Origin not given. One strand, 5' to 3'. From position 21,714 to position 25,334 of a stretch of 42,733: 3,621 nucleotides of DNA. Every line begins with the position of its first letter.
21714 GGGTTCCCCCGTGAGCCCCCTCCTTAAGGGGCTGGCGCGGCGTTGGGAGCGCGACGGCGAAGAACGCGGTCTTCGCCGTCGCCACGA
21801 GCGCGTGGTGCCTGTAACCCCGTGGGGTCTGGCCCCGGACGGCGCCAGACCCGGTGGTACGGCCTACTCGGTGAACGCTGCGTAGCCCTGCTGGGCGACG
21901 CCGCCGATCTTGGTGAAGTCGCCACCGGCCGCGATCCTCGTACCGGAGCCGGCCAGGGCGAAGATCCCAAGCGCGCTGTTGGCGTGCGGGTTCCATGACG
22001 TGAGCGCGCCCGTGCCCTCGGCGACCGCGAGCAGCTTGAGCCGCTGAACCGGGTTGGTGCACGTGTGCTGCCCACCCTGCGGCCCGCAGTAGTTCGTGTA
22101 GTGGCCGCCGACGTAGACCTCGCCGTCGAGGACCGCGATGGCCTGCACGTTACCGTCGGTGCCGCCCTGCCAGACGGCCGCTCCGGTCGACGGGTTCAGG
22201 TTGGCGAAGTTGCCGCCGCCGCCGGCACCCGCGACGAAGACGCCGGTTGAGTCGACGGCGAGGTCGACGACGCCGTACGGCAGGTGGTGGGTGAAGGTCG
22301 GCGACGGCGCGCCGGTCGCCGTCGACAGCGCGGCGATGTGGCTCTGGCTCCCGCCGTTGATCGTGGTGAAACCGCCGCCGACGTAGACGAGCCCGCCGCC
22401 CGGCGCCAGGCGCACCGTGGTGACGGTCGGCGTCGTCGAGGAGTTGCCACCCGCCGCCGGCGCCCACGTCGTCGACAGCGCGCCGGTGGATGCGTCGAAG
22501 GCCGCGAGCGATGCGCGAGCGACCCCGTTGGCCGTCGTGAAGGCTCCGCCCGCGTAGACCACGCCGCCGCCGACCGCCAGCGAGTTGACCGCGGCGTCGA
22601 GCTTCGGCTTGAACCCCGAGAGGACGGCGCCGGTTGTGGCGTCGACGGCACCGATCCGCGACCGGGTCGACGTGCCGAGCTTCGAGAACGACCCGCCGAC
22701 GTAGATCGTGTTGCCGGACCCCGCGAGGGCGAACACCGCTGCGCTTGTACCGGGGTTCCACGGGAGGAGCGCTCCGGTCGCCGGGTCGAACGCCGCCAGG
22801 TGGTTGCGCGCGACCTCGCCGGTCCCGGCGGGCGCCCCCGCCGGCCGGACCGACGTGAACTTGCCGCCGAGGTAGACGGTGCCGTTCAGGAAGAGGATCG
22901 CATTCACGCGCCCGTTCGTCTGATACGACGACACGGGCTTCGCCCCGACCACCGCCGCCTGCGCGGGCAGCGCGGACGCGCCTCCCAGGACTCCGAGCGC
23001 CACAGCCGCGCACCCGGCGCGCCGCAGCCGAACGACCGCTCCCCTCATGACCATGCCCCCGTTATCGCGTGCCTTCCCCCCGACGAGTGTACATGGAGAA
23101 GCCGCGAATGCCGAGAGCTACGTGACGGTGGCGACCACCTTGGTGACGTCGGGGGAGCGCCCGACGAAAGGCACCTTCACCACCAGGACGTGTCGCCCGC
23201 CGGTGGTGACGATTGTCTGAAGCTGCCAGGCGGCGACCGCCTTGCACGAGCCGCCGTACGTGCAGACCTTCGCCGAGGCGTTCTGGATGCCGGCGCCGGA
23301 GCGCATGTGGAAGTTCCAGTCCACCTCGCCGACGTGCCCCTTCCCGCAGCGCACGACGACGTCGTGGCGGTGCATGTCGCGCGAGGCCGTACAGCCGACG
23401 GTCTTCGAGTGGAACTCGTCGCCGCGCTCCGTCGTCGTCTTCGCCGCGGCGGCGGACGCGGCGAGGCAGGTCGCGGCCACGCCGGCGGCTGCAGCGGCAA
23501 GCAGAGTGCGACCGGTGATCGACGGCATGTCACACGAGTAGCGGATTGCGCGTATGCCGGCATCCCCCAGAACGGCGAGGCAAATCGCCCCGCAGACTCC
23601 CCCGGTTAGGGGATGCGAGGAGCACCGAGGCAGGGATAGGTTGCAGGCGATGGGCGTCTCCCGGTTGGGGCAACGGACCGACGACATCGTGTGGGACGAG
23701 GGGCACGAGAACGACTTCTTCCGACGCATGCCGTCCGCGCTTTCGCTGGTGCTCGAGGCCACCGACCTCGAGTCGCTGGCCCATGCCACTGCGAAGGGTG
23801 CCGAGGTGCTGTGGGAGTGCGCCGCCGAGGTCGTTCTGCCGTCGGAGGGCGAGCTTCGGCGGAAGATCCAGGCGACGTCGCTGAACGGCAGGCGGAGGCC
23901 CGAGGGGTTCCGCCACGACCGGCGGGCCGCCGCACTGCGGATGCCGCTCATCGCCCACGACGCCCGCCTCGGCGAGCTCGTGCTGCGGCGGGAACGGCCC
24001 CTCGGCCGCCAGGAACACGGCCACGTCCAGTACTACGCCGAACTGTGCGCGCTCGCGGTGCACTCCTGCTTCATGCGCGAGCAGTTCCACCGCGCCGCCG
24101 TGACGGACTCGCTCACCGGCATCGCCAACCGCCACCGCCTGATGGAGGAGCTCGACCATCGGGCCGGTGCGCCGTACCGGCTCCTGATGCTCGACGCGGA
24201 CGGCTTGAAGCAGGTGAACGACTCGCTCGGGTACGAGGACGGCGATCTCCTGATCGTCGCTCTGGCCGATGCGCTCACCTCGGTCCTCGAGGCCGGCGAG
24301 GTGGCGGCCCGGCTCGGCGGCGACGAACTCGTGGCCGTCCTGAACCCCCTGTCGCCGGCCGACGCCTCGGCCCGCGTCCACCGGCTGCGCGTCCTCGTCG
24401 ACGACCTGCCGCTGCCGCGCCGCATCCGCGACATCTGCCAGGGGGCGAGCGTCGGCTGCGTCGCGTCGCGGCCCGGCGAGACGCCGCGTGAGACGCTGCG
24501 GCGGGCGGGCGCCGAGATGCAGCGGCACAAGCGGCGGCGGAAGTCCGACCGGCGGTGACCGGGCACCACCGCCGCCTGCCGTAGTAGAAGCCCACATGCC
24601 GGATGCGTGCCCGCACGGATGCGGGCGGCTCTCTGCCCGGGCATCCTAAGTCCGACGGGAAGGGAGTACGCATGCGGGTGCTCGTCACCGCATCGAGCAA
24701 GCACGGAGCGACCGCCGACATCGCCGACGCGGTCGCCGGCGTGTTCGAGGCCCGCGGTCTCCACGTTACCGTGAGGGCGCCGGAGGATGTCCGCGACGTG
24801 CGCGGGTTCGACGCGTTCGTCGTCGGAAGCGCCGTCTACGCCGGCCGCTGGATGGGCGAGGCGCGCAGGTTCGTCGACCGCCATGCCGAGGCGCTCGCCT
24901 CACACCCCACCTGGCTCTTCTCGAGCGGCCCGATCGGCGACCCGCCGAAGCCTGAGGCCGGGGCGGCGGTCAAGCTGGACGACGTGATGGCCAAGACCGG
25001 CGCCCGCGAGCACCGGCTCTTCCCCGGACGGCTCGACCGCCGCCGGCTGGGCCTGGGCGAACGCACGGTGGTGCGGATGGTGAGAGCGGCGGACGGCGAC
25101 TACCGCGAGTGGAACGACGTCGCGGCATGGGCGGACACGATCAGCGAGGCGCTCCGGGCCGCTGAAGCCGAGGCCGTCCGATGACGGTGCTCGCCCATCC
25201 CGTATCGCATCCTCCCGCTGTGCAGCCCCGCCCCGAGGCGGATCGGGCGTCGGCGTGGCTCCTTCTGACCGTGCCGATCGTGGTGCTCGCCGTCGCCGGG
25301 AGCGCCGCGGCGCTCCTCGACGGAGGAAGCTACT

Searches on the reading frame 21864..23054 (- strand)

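Call 22: search_protein_families(library=pfam, max_evalue=0.001, proteins=[window:21864-23054:-])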
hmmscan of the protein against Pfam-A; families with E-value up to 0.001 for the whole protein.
window:21864-23054:- (396 aa): 1 family
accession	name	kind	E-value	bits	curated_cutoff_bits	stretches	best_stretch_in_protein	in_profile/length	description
PF17164.10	DUF5122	-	0.00013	22.6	27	0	116-134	5-23/36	Domain of unknown function (DUF5122) beta-propeller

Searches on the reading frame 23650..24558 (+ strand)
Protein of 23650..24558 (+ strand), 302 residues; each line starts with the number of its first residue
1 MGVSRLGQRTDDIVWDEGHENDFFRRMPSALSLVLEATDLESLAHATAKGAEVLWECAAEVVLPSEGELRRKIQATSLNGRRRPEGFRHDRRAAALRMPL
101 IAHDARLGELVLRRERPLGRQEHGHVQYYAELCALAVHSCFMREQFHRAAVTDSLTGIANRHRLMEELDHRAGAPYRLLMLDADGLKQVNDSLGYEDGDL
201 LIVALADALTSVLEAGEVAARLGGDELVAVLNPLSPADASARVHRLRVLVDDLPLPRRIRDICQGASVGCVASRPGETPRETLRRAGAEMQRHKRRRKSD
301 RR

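Call 22: search_protein_families(library=pfam, max_evalue=0.001, proteins=[window:23650-24558:+])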
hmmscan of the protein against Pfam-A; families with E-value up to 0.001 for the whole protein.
window:23650-24558:+ (302 aa): 1 family
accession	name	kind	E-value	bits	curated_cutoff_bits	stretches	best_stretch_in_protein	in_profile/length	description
PF00990.26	GGDEF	-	1.6e-25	90.1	23.8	1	150-298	1-159/161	Diguanylate cyclase, GGDEF domain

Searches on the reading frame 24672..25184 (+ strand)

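Call 22: search_protein_families(library=pfam, max_evalue=0.001, proteins=[window:24672-25184:+])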
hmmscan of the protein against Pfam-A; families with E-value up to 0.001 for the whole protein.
window:24672-25184:+ (170 aa): 1 family
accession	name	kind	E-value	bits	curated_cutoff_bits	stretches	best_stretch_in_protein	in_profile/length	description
PF12724.12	Flavodoxin_5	-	8.6e-22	78.5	27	1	5-144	2-141/145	Flavodoxin domain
